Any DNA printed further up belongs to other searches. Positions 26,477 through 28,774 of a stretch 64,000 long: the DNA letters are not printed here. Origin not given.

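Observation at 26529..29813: Orphan two-gene operon (tandem KaiC/RecA-like pseudo-ATPase plus ~8-TM membrane protein) between the arabinose operon and uvrB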

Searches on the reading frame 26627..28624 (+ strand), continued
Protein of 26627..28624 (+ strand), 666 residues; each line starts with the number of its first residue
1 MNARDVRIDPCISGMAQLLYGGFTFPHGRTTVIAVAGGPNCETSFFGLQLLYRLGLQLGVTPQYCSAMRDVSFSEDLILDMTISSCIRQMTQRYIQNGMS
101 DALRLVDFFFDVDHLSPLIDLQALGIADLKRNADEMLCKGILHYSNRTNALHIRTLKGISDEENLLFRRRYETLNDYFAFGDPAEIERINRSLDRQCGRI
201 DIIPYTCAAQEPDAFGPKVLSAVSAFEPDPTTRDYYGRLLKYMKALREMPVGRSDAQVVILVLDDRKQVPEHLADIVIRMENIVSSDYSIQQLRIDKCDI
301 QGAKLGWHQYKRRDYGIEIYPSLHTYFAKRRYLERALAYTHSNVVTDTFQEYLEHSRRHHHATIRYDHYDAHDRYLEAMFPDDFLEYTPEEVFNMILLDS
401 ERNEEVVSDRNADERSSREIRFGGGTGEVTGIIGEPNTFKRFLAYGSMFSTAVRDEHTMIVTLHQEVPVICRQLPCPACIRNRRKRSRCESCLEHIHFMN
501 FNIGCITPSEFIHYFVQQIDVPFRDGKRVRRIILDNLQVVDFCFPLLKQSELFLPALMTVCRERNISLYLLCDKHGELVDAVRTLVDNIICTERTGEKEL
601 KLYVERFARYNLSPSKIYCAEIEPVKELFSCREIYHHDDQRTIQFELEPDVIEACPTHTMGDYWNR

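Call 27: fold_search(model_id=the predicted structure, library=pdb)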
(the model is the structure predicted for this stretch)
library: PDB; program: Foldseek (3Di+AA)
matches with E <= 10: 1539; with E <= 0.001: 655
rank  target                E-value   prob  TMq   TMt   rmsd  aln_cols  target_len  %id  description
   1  7s65_B                4.8e-19  1.00  0.45  0.62  11.9       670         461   12  Compressed conformation of nighttime state KaiC (released 2021-09-22)
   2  3s1a_C                1.3e-18  1.00  0.46  0.60  12.9       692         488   11  Crystal structure of the phosphorylation-site double mutant S431E/T432E of the KaiC circadian clock protein (released 2011-09-21)
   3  4ijm_D                1.8e-18  1.00  0.43  0.57  11.6       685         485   12  Crystal structure of circadian clock protein KaiC A422V mutant (released 2013-02-13)
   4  3k0a_B                2.2e-18  1.00  0.42  0.55  13.3       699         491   14  Crystal structure of the phosphorylation-site mutant S431A of the KaiC circadian clock protein (released 2010-03-31)
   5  7s66_A                2.5e-18  1.00  0.45  0.59  12.6       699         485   10  Extended conformation of nighttime state KaiC (released 2021-09-22)
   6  4dug_D                3.1e-18  1.00  0.46  0.59  11.7       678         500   12  Crystal Structure of Circadian Clock Protein KaiC E318A Mutant (released 2012-03-14)
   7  7s67_A                3.7e-18  1.00  0.43  0.57  11.7       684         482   12  Extended conformation of daytime state KaiC (released 2021-09-22)
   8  8zn5_J                3.9e-18  1.00  0.45  0.64   9.6       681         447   12  Crystal Structure of Designed Clock Protein KaiC (released 2025-04-16)
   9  8fwi_A                4.4e-18  1.00  0.46  0.55  11.5       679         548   10  Structure of dodecameric KaiC-RS-S413E/S414E solved by cryo-EM (released 2023-03-22)
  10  8zn6_I                5.5e-18  1.00  0.43  0.58  12.2       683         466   11  Crystal Structure of Designed Clock Protein KaiC (released 2025-04-16)
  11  4ijm_C                6.5e-18  1.00  0.46  0.60  13.1       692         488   11  Crystal structure of circadian clock protein KaiC A422V mutant (released 2013-02-13)
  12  8db3_C                6.9e-18  1.00  0.47  0.68   9.9       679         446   10  Crystal structure of KaiC with truncated C-terminal coiled-coil domain (released 2023-03-22)
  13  3k0f_D                7.3e-18  1.00  0.45  0.59  11.9       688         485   11  Crystal structure of the phosphorylation-site double mutant T426A/T432A of the KaiC circadian clock protein (released 2010-03-31)
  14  4dug_C                7.3e-18  1.00  0.44  0.56  13.1       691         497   13  Crystal Structure of Circadian Clock Protein KaiC E318A Mutant (released 2012-03-14)
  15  7dyi_B                8.2e-18  1.00  0.45  0.63  10.2       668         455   12  Crystal Structure of Cyanobacterial Circadian Clock Protein KaiC (released 2022-04-27)
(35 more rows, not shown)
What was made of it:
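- Closest known: KaiC / KaiC-like ATPases. Same: Two tandem RecA-fold domains in one chain (Foldseek E 5e-19 over about 670 aligned columns, call 27).
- Checked: Domains and segments: the two KaiC-style domains are confirmed by fold (call 27).
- Fold: Foldseek matches full-length two-domain KaiC at E 5e-19 (call 27).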

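Call 30: find_encoding_contigs(protein=P0001, flank=10000, max_places=6)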
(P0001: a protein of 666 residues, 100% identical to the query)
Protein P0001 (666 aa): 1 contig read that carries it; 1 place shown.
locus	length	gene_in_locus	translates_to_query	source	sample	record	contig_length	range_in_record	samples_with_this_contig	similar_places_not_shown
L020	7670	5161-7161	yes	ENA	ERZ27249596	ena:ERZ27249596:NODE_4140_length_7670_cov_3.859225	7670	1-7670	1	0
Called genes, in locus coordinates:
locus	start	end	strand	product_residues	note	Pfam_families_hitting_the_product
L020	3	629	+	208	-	?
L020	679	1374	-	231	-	PF00596:Aldolase_II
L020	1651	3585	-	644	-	PF00474:SSF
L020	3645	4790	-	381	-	PF01263:Aldose_epim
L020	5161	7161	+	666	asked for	-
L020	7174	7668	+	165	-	?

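Call 36: find_encoding_contigs(protein=P0043, flank=10000, max_places=3)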
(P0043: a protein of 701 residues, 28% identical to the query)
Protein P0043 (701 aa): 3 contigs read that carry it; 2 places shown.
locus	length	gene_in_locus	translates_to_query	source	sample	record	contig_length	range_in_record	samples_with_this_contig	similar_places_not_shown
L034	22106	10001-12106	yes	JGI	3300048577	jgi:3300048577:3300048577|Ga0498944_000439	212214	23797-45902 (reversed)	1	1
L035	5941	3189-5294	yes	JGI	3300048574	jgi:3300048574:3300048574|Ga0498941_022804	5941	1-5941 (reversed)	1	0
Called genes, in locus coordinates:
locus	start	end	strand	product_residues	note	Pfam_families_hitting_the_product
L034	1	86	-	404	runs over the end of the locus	PF00926:DHBP_synthase, PF00925:GTP_cyclohydro2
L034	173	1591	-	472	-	PF03739:LptF_LptG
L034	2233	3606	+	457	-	PF18073:Zn_ribbon_LapB, PF13481:AAA_25, PF03796:DnaB_C (faint), PF06745:ATPase (weak), PF00004:AAA, PF13401:AAA_22 (weak), PF13541:ChlI, PF05362:Lon_C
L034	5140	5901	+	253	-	PF02563:Poly_export, PF10531:SLBB (weak), PF22461:SLBB_2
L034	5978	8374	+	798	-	PF02706:Wzz, PF02374:ArsA_ATPase (faint), PF01656:CbiA (weak), PF10609:ParA (weak), PF13614:AAA_31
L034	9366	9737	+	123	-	PF13366:PDDEXK_3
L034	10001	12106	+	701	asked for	-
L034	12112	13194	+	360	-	-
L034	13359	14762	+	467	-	-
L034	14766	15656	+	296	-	PF04230:PS_pyruv_trans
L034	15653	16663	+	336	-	PF22882:GT-D-like (weak)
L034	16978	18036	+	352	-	-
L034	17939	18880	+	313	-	PF00535:Glycos_transf_2, PF10111:Glyco_tranf_2_2, PF13641:Glyco_tranf_2_3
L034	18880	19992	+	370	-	PF00534:Glycos_transf_1, PF13692:Glyco_trans_1_4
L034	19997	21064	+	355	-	PF13439:Glyco_transf_4, PF20706:GT4-conflict (weak), PF00534:Glycos_transf_1, PF13692:Glyco_trans_1_4, PF13524:Glyco_trans_1_2 (weak)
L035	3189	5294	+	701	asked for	-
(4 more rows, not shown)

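Call 37: find_encoding_contigs(protein=P0036, flank=10000, max_places=3)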
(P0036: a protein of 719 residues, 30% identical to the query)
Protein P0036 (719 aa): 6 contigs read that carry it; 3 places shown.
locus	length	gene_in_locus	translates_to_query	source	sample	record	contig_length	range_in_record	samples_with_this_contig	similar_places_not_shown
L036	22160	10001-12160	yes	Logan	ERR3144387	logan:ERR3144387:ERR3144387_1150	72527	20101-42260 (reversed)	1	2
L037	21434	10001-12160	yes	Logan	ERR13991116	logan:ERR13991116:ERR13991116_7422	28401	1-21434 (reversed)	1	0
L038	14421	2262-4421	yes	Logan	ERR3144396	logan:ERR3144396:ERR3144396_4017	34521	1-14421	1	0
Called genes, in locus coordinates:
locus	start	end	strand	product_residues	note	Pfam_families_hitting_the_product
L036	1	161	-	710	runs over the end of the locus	PF07495:Y_Y_Y (weak), PF08281:Sigma70_r4_2 (faint)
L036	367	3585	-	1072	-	PF25596:CPSase_L_D1, PF02222:ATP-grasp, PF02786:CPSase_L_D2, PF07478:Dala_Dala_lig_C, PF02787:CPSase_L_D3, PF25596:CPSase_L_D1, PF02222:ATP-grasp, PF02786:CPSase_L_D2, +4 more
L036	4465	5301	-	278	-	PF03935:SKN1_KRE6_Sbg1 (faint), PF00722:Glyco_hydro_16, PF26113:GH16_XgeA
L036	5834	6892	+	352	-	PF08392:FAE1_CUT1_RppA, PF00195:Chal_sti_synt_N, PF02797:Chal_sti_synt_C, PF08541:ACP_syn_III_C (weak)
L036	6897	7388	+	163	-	PF04191:PEMT (weak), PF04140:ICMT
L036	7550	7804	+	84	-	PF04383:KilA-N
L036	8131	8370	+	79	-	-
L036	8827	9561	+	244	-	PF01209:Ubie_methyltran (weak), PF08003:Methyltransf_9, PF13489:Methyltransf_23, PF02353:CMAS, PF13649:Methyltransf_25, PF13847:Methyltransf_31, PF08241:Methyltransf_11, PF08242:Methyltransf_12, +3 more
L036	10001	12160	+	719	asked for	-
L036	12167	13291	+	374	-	-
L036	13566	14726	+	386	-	PF17170:DUF5128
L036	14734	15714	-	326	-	PF13970:DUF4221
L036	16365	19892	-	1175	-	PF00873:ACR_tran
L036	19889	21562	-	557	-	PF02321:OEP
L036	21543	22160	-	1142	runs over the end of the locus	PF00873:ACR_tran, PF02355:SecD_SecF_C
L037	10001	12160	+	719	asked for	-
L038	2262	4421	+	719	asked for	-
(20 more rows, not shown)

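Call 38: find_encoding_contigs(protein=P0003, flank=10000, max_places=3)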
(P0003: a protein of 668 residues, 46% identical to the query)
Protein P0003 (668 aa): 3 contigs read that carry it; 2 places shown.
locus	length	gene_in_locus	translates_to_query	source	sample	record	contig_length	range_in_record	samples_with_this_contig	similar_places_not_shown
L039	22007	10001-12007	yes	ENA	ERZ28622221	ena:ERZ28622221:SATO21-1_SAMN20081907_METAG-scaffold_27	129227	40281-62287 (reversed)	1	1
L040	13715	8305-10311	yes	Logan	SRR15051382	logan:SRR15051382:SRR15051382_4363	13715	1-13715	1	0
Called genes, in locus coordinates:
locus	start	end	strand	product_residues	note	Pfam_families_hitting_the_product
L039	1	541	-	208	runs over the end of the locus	PF14907:NTP_transf_5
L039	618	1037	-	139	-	PF14907:NTP_transf_5 (weak)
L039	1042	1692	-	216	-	PF02397:Bac_transf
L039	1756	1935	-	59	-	-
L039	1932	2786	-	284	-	-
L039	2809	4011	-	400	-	-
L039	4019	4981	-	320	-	PF00535:Glycos_transf_2, PF10111:Glyco_tranf_2_2, PF13506:Glyco_transf_21 (weak), PF13641:Glyco_tranf_2_3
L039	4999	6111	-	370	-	PF04230:PS_pyruv_trans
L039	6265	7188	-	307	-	PF04230:PS_pyruv_trans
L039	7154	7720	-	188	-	PF00132:Hexapep, PF14602:Hexapep_2 (weak)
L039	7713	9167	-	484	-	-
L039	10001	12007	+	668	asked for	-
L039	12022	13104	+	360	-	-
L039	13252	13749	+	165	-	PF04397:LytTR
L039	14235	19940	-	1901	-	PF02384:N6_Mtase, PF07669:Eco57I (weak), PF28553:WH_1, PF28554:DUF8437, PF28555:Helicase_dom, PF00271:Helicase_C (weak), PF28556:DUF8438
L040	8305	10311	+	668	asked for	-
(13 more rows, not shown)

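Call 40: search_protein_families(library=pfam, proteins=[L012:8609-9199:+, L012:9262-9750:+, L016:7620-8237:+, L005:9273-9896:+, L003:13178-14644:+, L007:8876-9748:+, L001:8662-9270:-, L010:8709-9902:+, L006:7913-9916:+, L002:7998-9911:+], max_evalue=0.001)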
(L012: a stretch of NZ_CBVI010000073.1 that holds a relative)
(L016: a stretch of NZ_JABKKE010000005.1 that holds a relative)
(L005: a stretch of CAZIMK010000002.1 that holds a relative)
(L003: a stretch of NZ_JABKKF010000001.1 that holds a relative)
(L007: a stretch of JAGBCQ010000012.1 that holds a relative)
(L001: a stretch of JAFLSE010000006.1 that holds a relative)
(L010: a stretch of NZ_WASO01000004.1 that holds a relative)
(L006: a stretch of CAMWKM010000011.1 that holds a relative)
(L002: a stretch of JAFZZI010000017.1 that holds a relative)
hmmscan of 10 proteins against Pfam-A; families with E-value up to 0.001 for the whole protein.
L012:8609-9199:+ (196 aa): 1 family
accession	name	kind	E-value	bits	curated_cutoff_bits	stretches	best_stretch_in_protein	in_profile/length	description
PF02357.24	NusG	-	7.2e-11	42.9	22.2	1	28-120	3-92/93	Transcription termination factor nusG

L012:9262-9750:+ (162 aa): 1 family
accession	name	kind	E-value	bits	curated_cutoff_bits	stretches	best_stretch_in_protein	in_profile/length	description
PF06603.16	UpxZ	-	1.1e-46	157.9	21.2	1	9-113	3-105/105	UpxZ family of transcription anti-terminator antagonists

L016:7620-8237:+ (205 aa): 1 family
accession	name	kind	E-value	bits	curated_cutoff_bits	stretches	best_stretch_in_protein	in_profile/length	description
PF02357.24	NusG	-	6.7e-08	33.4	22.2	1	32-130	1-92/93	Transcription termination factor nusG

L005:9273-9896:+ (207 aa): 0 families

L003:13178-14644:+ (488 aa): 1 family
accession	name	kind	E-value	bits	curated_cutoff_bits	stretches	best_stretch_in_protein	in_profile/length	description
PF01554.23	MatE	-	3e-05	24.2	24.9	1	8-152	16-159/161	MatE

L007:8876-9748:+ (290 aa): 2 families
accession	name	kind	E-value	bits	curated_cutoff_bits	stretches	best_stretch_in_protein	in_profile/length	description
PF02661.23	Fic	-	5.2e-10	40.5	24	1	142-227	5-93/93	Fic/DOC family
PF02498.22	Bro-N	-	3.6e-05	24.7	25.6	1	17-110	2-91/96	BRO family, N-terminal domain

L001:8662-9270:- (202 aa): 2 families
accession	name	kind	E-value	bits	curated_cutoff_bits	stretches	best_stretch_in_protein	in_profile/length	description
PF00440.29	TetR_N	-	1e-09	38.5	24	1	10-55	2-47/47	Bacterial regulatory proteins, tetR family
PF17922.6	TetR_C_17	-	0.00095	19.8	26.1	0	135-178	46-89/100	Tetracyclin repressor-like, C-terminal domain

L010:8709-9902:+ (397 aa): 1 family
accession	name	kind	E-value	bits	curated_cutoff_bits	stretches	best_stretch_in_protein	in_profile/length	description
PF12873.12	DUF3825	-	2.3e-58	198.1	27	1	142-391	1-238/238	Domain of unknown function (DUF3825)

L006:7913-9916:+ (667 aa): 1 family
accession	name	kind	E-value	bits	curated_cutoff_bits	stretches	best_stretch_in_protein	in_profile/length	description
PF18962.6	Por_Secre_tail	-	0.00066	20.4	27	1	608-665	18-74/75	Secretion system C-terminal sorting domain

L002:7998-9911:+ (637 aa): 1 family
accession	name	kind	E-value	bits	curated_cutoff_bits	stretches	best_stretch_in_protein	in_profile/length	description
PF01609.27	DDE_Tnp_1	-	2.2e-11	44.4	23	1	237-544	5-200/200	Transposase DDE domain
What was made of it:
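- In two loci the module directly follows UpxY/UpxZ (call 40). In B. timonensis the pair directly follows UpxY and UpxZ, and in X. rodentium a UpxY-like gene precedes the SIR2 version (call 40).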

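Call 45: list_cluster_members(proteins=[window:26627-28624:+, window:28640-29725:+, window:25118-26260:-, window:23124-25055:-])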
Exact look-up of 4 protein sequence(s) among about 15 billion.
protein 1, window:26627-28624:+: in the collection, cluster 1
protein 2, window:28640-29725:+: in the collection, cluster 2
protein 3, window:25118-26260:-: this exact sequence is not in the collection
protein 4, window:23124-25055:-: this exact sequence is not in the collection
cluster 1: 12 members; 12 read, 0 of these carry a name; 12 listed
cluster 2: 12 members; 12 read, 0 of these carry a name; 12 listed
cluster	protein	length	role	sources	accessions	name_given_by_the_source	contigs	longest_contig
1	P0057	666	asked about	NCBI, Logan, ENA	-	-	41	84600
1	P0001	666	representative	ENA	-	-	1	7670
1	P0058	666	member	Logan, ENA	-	-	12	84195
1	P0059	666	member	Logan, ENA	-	-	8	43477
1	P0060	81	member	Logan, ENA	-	-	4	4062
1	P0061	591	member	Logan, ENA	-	-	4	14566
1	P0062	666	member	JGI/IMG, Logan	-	-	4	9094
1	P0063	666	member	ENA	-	-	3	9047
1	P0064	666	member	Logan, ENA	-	-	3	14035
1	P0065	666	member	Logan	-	-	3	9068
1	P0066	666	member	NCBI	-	-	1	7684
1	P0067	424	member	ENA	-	-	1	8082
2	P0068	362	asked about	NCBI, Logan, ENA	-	-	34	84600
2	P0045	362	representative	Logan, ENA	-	-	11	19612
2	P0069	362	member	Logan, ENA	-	-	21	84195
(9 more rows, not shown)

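Call 46: find_related_loci(query=A1, collection=viral_contigs, flank=10000)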
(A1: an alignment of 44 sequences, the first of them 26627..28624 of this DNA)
Query A1 (666 aa) in viral_contigs; peptide patterns used: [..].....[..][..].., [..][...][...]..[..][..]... (x = any residue, [..] = any of these).
38 stretches matched a pattern, but none encodes a relative of the query by tblastn (E <= 1e-3).
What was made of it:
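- Tried and rejected: A scan of IMG/VR viral contigs found none (call 46).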

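Call 49: find_related_loci(query=A3, collection=metagenome_contigs, flank=8000)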
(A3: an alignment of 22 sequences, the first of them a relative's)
Query A3 (732 aa) in metagenome_contigs; peptide patterns used: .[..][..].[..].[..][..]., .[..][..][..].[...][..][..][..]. (x = any residue, [..] = any of these).
600 stretches matched a pattern (row limit reached: there are more); 136 encode a relative of the query (tblastn E <= 1e-3); the best 80 are kept; 80 distinct loci.
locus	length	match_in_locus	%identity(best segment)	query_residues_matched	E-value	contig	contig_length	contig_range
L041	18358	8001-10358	35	1-687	7e-139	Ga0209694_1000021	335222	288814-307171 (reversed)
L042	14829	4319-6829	32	1-728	2e-136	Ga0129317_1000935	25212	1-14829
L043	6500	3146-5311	37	4-726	1e-128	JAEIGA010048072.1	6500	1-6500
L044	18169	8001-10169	33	5-718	2e-114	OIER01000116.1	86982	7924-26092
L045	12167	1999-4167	33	5-718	1e-114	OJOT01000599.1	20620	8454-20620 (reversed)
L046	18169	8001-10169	33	5-718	2e-114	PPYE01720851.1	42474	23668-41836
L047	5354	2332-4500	33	5-718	2e-114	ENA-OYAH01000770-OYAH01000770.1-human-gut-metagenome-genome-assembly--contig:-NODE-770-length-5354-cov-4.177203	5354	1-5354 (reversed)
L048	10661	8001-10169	33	5-718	4e-114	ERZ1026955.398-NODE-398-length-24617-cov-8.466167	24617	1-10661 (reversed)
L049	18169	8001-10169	33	5-718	5e-114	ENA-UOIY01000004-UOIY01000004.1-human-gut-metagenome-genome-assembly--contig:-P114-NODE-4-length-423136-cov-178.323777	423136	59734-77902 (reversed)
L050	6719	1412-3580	33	5-718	8e-114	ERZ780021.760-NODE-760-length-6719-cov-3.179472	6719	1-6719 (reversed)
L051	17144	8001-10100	33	5-687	3e-113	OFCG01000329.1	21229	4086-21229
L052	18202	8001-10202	34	4-720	3e-113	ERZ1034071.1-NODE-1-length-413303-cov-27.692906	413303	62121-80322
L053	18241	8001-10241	32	4-728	9e-112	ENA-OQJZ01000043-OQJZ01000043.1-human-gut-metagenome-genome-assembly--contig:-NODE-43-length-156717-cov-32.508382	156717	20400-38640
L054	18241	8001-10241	32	4-728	9e-112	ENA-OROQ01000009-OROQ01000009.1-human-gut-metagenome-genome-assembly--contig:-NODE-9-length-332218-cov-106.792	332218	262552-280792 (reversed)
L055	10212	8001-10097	33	4-678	3e-111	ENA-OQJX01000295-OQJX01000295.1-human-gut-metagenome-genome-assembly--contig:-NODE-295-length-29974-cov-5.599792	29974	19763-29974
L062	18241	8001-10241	33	4-725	3e-110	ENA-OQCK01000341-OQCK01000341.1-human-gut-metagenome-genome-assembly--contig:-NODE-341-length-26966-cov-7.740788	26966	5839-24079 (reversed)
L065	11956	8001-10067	30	8-718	1e-90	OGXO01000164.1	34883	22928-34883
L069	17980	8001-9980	29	8-720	3e-83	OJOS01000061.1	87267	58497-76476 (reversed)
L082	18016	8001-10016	29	9-718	2e-77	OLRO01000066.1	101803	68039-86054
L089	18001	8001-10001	30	7-706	7e-77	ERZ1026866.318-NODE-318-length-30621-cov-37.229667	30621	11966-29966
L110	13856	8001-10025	29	7-706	1e-66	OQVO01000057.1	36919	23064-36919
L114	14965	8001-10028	28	7-706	1e-64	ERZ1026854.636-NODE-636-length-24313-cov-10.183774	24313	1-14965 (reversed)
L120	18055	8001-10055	28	7-706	2e-62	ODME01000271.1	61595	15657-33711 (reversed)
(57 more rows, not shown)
